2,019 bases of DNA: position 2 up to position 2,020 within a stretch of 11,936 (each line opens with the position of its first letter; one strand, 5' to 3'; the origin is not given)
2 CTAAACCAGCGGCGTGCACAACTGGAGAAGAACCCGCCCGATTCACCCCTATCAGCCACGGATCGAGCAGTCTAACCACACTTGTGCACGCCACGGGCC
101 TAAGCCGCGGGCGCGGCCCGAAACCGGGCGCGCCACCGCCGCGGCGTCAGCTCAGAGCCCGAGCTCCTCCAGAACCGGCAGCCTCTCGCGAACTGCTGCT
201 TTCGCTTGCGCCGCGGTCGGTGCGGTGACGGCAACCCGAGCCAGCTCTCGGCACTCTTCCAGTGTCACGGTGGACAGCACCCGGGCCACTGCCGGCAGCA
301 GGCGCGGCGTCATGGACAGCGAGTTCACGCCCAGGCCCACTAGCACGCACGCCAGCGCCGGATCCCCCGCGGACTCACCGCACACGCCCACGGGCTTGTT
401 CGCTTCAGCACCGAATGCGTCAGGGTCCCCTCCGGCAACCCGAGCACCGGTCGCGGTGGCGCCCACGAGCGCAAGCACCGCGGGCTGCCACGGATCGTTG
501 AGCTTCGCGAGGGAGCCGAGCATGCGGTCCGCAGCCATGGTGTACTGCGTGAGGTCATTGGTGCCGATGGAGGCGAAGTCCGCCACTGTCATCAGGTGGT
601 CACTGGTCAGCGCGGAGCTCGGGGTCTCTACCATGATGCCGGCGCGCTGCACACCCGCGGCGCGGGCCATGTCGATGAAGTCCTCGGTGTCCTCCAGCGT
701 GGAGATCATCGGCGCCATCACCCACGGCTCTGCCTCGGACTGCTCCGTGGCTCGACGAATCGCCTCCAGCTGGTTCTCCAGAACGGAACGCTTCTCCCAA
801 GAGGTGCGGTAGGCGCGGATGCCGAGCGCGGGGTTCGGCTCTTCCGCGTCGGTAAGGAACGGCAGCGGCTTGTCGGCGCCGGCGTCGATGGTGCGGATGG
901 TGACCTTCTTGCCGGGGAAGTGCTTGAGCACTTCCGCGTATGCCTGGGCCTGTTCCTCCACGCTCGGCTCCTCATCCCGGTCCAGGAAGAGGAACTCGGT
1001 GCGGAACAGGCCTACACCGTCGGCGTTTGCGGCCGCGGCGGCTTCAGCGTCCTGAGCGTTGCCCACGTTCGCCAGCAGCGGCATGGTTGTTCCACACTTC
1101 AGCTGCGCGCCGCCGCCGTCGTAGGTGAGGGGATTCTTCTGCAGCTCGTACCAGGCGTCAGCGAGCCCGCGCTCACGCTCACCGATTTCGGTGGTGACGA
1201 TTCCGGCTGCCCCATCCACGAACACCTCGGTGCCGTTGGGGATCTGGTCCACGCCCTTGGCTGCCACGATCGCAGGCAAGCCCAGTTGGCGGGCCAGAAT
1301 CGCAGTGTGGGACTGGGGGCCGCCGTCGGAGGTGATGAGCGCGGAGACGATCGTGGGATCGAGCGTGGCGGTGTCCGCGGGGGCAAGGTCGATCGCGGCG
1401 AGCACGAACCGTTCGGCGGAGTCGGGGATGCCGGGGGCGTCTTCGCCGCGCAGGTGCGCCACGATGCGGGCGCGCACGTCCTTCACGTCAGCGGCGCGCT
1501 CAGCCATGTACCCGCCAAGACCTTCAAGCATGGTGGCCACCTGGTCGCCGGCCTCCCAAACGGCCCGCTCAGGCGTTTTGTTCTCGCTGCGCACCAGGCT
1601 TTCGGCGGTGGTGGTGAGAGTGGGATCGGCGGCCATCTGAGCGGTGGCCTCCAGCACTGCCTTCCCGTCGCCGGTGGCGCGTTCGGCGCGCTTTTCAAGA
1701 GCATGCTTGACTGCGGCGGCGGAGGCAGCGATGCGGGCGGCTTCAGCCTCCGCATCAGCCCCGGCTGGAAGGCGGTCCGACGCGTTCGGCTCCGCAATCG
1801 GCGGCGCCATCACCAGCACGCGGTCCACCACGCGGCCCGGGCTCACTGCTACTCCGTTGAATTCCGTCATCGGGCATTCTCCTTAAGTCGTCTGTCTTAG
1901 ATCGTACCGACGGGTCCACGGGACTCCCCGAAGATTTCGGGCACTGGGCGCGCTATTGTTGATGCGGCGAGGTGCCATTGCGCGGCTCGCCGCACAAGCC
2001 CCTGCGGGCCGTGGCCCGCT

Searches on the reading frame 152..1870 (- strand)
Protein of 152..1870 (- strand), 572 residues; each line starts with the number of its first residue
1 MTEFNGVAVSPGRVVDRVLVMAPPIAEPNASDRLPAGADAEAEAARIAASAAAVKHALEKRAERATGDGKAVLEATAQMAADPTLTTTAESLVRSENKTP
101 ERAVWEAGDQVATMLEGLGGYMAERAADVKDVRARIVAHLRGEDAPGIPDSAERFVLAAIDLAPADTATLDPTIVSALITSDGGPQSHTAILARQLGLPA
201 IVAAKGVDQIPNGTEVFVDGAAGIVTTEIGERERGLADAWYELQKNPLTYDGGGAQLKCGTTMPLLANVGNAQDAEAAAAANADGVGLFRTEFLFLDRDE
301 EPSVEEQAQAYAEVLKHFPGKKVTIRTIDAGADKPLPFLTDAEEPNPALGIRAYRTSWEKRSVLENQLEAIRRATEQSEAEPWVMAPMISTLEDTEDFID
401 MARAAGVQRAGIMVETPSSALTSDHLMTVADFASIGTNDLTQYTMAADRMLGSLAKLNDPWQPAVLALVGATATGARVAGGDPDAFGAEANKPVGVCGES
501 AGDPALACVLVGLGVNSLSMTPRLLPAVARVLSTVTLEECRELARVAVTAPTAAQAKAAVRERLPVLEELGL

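Call 8: search_protein_families(library=pfam, proteins=[window:152-1870:-], max_evalue=0.01)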
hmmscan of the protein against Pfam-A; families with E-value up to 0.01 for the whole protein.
window:152-1870:- (572 aa): 3 families
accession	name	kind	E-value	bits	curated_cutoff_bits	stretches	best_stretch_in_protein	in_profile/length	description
PF02896.24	PEP-utilizers_C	-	5.4e-77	259.3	22.8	1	255-533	12-289/293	PEP-utilising enzyme, PEP-binding domain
PF05524.18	PEP-utilisers_N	-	7.8e-20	71.7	24.4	1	5-125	1-121/121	PEP-utilising enzyme, N-terminal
PF00391.29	PEP-utilizers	-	1.7e-18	66.4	23.1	1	154-223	4-72/72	PEP-utilising enzyme, mobile domain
